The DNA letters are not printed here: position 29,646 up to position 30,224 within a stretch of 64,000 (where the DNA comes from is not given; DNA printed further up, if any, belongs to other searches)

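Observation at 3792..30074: Three paralogous copies of an uncharacterised coiled-coil domain within 26 kb, one fused to a membrane anchor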

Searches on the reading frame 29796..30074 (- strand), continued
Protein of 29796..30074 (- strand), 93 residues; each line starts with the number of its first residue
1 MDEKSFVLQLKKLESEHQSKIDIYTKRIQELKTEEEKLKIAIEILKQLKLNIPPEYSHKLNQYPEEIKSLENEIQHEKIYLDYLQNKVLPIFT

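Call 40: find_encoding_contigs(protein=P0026, flank=6000, max_places=2)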
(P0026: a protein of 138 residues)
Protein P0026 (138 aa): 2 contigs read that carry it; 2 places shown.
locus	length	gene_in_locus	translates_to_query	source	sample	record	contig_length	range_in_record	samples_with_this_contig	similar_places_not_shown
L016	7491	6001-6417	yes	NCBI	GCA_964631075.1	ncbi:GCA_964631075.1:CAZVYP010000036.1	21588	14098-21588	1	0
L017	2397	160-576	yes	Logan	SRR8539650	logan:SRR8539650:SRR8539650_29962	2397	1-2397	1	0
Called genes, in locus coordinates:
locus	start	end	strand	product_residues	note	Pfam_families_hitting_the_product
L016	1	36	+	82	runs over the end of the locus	PF00499:Oxidored_q3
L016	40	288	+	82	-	PF00499:Oxidored_q3 (weak)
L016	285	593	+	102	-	PF00420:Oxidored_q2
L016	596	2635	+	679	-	PF00662:Proton_antipo_N, PF00361:Proton_antipo_M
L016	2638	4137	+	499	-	PF00361:Proton_antipo_M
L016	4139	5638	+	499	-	PF00361:Proton_antipo_M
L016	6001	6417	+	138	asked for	-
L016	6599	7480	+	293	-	PF27315:AF_0136_N, PF13481:AAA_25 (weak), PF03796:DnaB_C, PF06745:ATPase, PF23442:DUF7125 (weak)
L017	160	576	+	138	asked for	-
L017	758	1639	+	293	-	PF27315:AF_0136_N, PF13481:AAA_25 (weak), PF03796:DnaB_C, PF06745:ATPase, PF23442:DUF7125 (weak)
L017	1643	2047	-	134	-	PF04892:VanZ-LLP1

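Call 41: search_solved_structures(query=A4, max_evalue=10)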
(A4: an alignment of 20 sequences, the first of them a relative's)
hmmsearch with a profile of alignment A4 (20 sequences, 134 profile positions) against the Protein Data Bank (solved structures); distinct sequences matched with E-value up to 10: 19.
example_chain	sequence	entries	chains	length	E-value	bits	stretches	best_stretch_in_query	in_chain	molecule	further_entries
1vcs_A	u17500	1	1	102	0.0057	19.8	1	71-119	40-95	Vesicle transport through interaction with t-SNAREs homolog 1A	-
1ohh_H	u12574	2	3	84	0.013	18.6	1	45-87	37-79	ATPase inhibitor, mitochondrial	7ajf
9vpb_AJ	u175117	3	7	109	0.015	18.5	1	45-87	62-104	ATPase inhibitor, mitochondrial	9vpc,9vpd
9bxu_J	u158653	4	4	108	0.026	17.6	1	46-87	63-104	ATPase inhibitor, mitochondrial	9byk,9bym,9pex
6j5i_J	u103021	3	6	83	0.027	17.6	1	46-87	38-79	ATPase inhibitor, mitochondrial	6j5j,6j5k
5wd8_A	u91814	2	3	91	0.03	17.5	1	26-104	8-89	Lem22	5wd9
8h9e_J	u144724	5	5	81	0.049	16.8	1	45-87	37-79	ATPase inhibitor, mitochondrial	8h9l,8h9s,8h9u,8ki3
2gtv_X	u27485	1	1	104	0.054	16.6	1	13-80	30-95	chorismate mutase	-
7zie_A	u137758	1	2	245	0.069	16.3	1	12-105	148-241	Gcf1p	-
7aw7_D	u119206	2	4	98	0.07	16.2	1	29-80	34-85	BZIP domain-containing protein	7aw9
1k1f_A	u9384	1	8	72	0.13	15.4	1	89-126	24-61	BREAKPOINT CLUSTER REGION PROTEIN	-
9tqb_H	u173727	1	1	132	0.21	14.7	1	22-87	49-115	Biogenesis of lysosome-related organelles complex 1 subunit 2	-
5b7w_A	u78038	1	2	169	0.35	14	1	28-96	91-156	UPF0234 protein XC_3703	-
2f23_A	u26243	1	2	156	0.52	13.4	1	64-110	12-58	Anti-cleavage anti-greA transcription factor gfh1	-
2eul_A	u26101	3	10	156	0.52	13.4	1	64-110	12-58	anti-cleavage anti-GreA transcription factor Gfh1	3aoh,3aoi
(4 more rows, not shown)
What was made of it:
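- On Solved-structure relatives (PDB) by sequence: Both are short coiled-coil stretches and I judge them to be composition noise (call 41).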

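Call 42: search_protein_families(library=padloc, proteins=[window:29796-30074:-, P0023, P0019, P0025], max_evalue=0.1)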
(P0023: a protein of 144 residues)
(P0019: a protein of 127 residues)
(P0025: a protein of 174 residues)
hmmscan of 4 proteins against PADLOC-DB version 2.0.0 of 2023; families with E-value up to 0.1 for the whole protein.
window:29796-30074:- (93 aa): 2 families
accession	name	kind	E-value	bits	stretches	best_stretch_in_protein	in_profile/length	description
PDLC03860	LmuB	-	0.0091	12.6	1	8-81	236-305/565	-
PDLC00006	DruC1|DruC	-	0.094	9.2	0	7-85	219-296/626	Unknown function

P0023 (144 aa): 0 families

P0019 (127 aa): 1 family
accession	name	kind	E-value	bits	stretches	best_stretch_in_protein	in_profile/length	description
PDLC02747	PbeC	-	0.016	12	1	9-109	330-434/632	PbeC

P0025 (174 aa): 0 families

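Call 43: search_protein_families(library=phrogs, proteins=[window:29796-30074:-, P0023, P0019, P0025], max_evalue=0.1)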
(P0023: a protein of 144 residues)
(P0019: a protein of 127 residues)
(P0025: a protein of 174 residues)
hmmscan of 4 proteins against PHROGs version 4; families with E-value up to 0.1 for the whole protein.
window:29796-30074:- (93 aa): 5 families
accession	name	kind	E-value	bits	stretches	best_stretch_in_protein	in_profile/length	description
phrog_35769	-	unknown function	0.018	16.1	1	28-86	10-68/79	-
phrog_5919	-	unknown function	0.033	15.4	0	20-51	8-38/54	-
phrog_36253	-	unknown function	0.049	15.1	0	57-86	8-37/51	-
phrog_233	-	head and packaging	0.065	14.9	0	12-44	56-92/161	head scaffolding protein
phrog_3643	-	unknown function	0.077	14.4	0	21-43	6-28/63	-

P0023 (144 aa): 1 family
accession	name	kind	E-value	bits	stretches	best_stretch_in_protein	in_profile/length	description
phrog_18860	-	unknown function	0.052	14.4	1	18-102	60-129/141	-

P0019 (127 aa): 1 family
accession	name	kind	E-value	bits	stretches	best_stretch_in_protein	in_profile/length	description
phrog_13369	-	unknown function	0.069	13.5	1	4-93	156-247/305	-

P0025 (174 aa): 0 families

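Call 45: find_encoding_contigs(protein=P0028, flank=6000, max_places=2)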
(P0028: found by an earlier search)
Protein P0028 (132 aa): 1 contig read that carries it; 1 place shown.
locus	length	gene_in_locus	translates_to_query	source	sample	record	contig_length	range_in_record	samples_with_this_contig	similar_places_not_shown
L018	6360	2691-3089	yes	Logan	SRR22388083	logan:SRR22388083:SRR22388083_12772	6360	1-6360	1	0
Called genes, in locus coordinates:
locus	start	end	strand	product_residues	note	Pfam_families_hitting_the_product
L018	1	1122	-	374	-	?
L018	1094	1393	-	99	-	PF00462:Glutaredoxin (weak)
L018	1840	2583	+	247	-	PF06745:ATPase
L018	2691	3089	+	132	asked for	-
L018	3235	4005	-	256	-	PF01026:TatD_DNase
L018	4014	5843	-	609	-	PF01850:PIN, PF00437:T2SSE, PF20720:nSTAND3 (weak)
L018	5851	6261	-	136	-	PF27217:AF_0155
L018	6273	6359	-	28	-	?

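Call 46: find_encoding_contigs(protein=P0024, flank=6000, max_places=2)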
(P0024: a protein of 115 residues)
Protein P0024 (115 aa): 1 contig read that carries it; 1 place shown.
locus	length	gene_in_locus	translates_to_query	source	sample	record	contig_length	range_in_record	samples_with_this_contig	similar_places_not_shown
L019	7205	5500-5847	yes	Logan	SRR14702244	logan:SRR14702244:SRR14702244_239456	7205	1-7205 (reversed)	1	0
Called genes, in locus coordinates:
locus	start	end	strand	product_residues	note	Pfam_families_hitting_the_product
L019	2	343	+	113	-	?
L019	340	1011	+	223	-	PF01884:PcrB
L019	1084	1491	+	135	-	-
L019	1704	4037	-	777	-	PF13597:NRDD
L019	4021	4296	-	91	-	PF00462:Glutaredoxin (weak)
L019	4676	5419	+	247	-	PF06745:ATPase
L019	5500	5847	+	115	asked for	-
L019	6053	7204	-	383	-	?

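Call 47: find_encoding_contigs(protein=P0022, flank=4000, max_places=2)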
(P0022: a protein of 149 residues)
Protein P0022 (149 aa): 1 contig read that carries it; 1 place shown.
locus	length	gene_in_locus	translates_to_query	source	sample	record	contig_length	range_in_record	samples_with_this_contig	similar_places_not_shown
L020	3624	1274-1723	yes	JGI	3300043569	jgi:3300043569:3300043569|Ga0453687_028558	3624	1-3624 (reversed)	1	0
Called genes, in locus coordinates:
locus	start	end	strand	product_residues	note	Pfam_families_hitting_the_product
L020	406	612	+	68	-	-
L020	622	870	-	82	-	-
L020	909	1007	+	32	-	-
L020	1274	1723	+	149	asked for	-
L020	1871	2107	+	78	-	-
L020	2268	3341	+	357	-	PF00535:Glycos_transf_2, PF13641:Glyco_tranf_2_3 (weak), PF04138:GtrA_DPMS_TM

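Call 48: search_protein_families(library=pfam, proteins=[L018:1840-2580:+, L010:3888-4754:+, L019:4676-5416:+], max_evalue=5)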
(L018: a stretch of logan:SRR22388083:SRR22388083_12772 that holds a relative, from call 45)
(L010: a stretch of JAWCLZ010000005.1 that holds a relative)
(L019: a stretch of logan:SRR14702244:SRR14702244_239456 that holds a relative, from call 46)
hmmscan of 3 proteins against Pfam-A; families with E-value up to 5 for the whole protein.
L018:1840-2580:+ (247 aa): 6 families
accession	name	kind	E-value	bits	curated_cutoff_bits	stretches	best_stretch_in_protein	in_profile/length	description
PF06745.19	ATPase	-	1.4e-72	244.3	26.6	1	8-243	1-230/231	KaiC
PF13481.12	AAA_25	-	0.0013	18.8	27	1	8-126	15-141/195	AAA domain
PF03796.21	DnaB_C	-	0.0054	16.6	27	1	8-74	2-67/255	DnaB-like helicase C terminal domain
PF01695.23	IstB_IS21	-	0.044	13.7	24.1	1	29-72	95-137/238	IstB-like ATP binding protein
PF00205.28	TPP_enzyme_M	-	0.11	12.6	30.4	1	148-189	19-62/137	Thiamine pyrophosphate enzyme, central domain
PF13479.12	AAA_24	-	0.18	12.1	27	1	27-65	3-32/195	AAA domain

L010:3888-4754:+ (289 aa): 24 families
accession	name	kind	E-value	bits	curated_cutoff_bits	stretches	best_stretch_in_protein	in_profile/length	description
PF06745.19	ATPase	-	8.2e-49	166.5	26.6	1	69-278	2-229/231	KaiC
PF03796.21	DnaB_C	-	1.5e-07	31.5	27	1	69-138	3-72/255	DnaB-like helicase C terminal domain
PF13481.12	AAA_25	-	7.6e-06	26.1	27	1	76-180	23-153/195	AAA domain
PF20720.3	nSTAND3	-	5.9e-05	23.3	27.2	1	88-115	19-46/155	Novel STAND NTPase 3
PF13479.12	AAA_24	-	0.00041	20.7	27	1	89-183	5-77/195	AAA domain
PF25199.1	nSTAND_NTPase5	-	0.0024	18.1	34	1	88-115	43-71/145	Novel STAND NTPase 5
PF13173.12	AAA_14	-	0.0033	17.8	27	1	88-130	4-45/129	AAA domain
PF00154.27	RecA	-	0.006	16.5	27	1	40-122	3-88/262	recA bacterial DNA recombination protein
PF13238.12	AAA_18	-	0.0084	17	29.4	1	89-104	1-16/128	AAA domain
PF10548.14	P22_AR_C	-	0.011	16.3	22.4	1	7-48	32-73/73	P22AR C-terminal domain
PF08433.16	KTI12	-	0.018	15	22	1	89-106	4-21/271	Chromatin associated protein KTI12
PF13401.12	AAA_22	-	0.02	15.7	27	1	88-108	7-27/130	AAA domain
PF09848.15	SLFN-g3_helicase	-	0.021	14.5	24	1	88-110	3-25/354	Schlafen group 3, DNA/RNA helicase domain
PF07088.17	GvpD_P-loop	-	0.024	15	24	1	89-108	13-32/189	GvpD gas vesicle protein, P-loop domain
PF05729.18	NACHT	-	0.025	14.9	26.7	1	89-122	3-38/167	NACHT domain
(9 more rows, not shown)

L019:4676-5416:+ (247 aa): 3 families
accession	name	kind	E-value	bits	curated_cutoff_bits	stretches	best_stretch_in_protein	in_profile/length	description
PF06745.19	ATPase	-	3.1e-73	246.4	26.6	1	8-243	1-230/231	KaiC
PF03796.21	DnaB_C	-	0.037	13.9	27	1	8-76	2-69/255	DnaB-like helicase C terminal domain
PF13481.12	AAA_25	-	0.066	13.3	27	1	14-126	21-141/195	AAA domain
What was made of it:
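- The G type is 80-110 nt downstream of a 247-aa KaiC-like ATPase (calls 45, 46, 48).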

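Call 64: predict_structure(alignment_id=A5)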
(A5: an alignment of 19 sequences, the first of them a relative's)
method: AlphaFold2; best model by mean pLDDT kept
length: 129 residues; sequences in the alignment: 19
mean_pLDDT: 83.6   pTM: 0.64
mean pLDDT of the five models: 83.6, 83.6, 82.1, 81.6, 81.6
residues with pLDDT >= 90: 84; 70-90: 11; 50-70: 19; < 50: 15
segments of 3 or more residues with pLDDT < 50: 18-32
pLDDT, mean of each block of 10 residues (from residue 1): 60 57 38 69 94 99 99 97 95 97 99 97 85
secondary structure, 60 per line:
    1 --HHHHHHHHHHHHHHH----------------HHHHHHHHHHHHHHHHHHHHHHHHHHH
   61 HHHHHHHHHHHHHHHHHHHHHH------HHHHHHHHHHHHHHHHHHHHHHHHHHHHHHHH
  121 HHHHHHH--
elements in order: H3-17 H34-82 H89-127

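Call 65: find_related_loci(query=A3, collection=metagenome_contigs, flank=4000)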
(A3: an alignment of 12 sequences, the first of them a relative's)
Query A3 (93 aa) in metagenome_contigs; peptide patterns used: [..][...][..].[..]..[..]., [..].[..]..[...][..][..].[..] (x = any residue, [..] = any of these).
600 stretches matched a pattern (row limit reached: there are more); 1 encode a relative of the query (tblastn E <= 1e-3); 1 distinct loci.
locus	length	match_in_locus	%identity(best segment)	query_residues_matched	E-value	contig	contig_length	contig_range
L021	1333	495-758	50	4-91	4e-25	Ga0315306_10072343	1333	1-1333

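Call 66: find_related_loci(query=A3, collection=viral_contigs, flank=4000)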
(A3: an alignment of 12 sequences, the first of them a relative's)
Query A3 (93 aa) in viral_contigs; peptide patterns used: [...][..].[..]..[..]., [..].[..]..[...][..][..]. (x = any residue, [..] = any of these).
600 stretches matched a pattern, but none encodes a relative of the query by tblastn (E <= 1e-3).
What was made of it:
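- Tried and rejected: Wider relatives: the metagenome_contigs scan added one short contig, and the viral_contigs scan found nothing (calls 65, 66).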

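Call 67: find_homologous_proteins(query=L014:6550-7416:+, max_evalue=1e-10)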
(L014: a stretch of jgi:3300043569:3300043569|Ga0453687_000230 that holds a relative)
Query L014:6550-7416:+ (289 aa): 293 proteins with E <= 1e-10 among 1786 candidates; the best 120 are listed.
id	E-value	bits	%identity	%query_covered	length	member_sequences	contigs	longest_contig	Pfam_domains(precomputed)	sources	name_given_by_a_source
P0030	6.2e-179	611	100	96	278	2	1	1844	PF06745.20,PF27315.1,PF03796.22,PF23442.2,PF13481.13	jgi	jgi:KaiC/GvpD/RAD55 family RecA-like ATPase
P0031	2.5e-174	596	95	98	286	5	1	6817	PF06745.20,PF27315.1,PF03796.22,PF23442.2,PF13481.13,PF20720.4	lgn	-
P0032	1.5e-172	590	94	98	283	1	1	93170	PF06745.20,PF27315.1,PF03796.22,PF13481.13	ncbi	ncbi:MAG: ATPase domain-containing protein [Methanocellales archaeon]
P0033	2.6e-158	544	86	97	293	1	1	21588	PF06745.20,PF27315.1,PF03796.22,PF23442.2,PF13481.13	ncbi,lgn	-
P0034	2.8e-101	357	60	93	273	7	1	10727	PF06745.20,PF27315.1,PF23442.2,PF13481.13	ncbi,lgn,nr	ncbi:MAG: ATPase domain-containing protein [Halobacteriota archaeon]|nr:ATPase domain-containing pro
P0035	2.8e-99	350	59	93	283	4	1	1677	PF06745.20,PF27315.1,PF03796.22,PF13481.13,PF20720.4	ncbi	ncbi:MAG: RAD55 family ATPase [Methanosarcinales archaeon]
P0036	4.1e-98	346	58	93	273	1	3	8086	PF06745.20,PF27315.1,PF03796.22,PF23442.2,PF13481.13,PF20720.4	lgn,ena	-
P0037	4.3e-93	330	52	94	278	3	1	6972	PF06745.20,PF27315.1,PF03796.22,PF23442.2,PF00154.28,PF25199.2,PF13481.13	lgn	-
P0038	2.8e-90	320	60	82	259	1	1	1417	PF06745.20,PF03796.22,PF00154.28,PF13481.13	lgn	-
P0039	8.5e-89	316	53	92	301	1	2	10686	PF06745.20,PF27315.1,PF03796.22,PF00154.28,PF13481.13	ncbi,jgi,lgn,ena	-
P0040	4.9e-86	306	53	94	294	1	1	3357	PF06745.20,PF27315.1,PF03796.22,PF00154.28,PF13481.13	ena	-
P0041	6.9e-86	306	53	94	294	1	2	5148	PF06745.20,PF27315.1,PF03796.22,PF00154.28,PF13481.13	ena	-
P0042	5.6e-85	303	50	97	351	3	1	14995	PF06745.20,PF27315.1,PF03796.22,PF00512.32,PF13481.13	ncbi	-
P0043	7.7e-84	299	51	92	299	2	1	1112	PF06745.20,PF27315.1,PF03796.22,PF13481.13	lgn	-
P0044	2.3e-83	298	49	98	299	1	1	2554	PF06745.20,PF27315.1,PF03796.22,PF13481.13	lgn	-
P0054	9.7e-83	296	50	96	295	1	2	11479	PF06745.20,PF27315.1,PF03796.22,PF13481.13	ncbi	-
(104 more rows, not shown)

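Call 68: find_encoding_contigs(protein=P0034, flank=3500, max_places=2)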
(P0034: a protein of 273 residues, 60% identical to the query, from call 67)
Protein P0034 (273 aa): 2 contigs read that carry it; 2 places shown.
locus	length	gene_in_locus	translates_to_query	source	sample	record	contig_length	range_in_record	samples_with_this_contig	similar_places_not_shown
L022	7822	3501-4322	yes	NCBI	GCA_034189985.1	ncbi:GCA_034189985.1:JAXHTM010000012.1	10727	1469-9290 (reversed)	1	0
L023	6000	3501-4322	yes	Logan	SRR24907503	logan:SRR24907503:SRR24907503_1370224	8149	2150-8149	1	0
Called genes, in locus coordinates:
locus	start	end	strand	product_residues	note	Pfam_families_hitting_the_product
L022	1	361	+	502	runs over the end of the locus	PF02254:TrkA_N, PF02558:ApbA (weak), PF03807:F420_oxidored (weak), PF01368:DHH, PF02272:DHHA1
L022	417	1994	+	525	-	PF08497:Radical_SAM_N, PF04055:Radical_SAM, PF11842:DUF3362 (weak)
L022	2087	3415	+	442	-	PF01523:PmbA_TldD_1st, PF19290:PmbA_TldD_2nd, PF19289:PmbA_TldD_3rd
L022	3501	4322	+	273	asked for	PF27315:AF_0136_N, PF13481:AAA_25, PF06745:ATPase, PF23442:DUF7125 (weak)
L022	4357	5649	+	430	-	PF00579:tRNA-synt_1b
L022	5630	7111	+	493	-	PF01409:tRNA-synt_2d, PF17759:tRNA_synthFbeta (weak)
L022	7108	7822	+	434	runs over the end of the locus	PF04312:DUF460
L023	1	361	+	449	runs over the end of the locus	PF02254:TrkA_N, PF01368:DHH, PF02272:DHHA1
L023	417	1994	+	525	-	PF08497:Radical_SAM_N, PF04055:Radical_SAM, PF11842:DUF3362 (weak)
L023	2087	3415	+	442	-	PF01523:PmbA_TldD_1st, PF19290:PmbA_TldD_2nd, PF19289:PmbA_TldD_3rd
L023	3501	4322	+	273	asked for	PF27315:AF_0136_N, PF13481:AAA_25, PF06745:ATPase, PF23442:DUF7125 (weak)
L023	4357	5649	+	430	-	PF00579:tRNA-synt_1b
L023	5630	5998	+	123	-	?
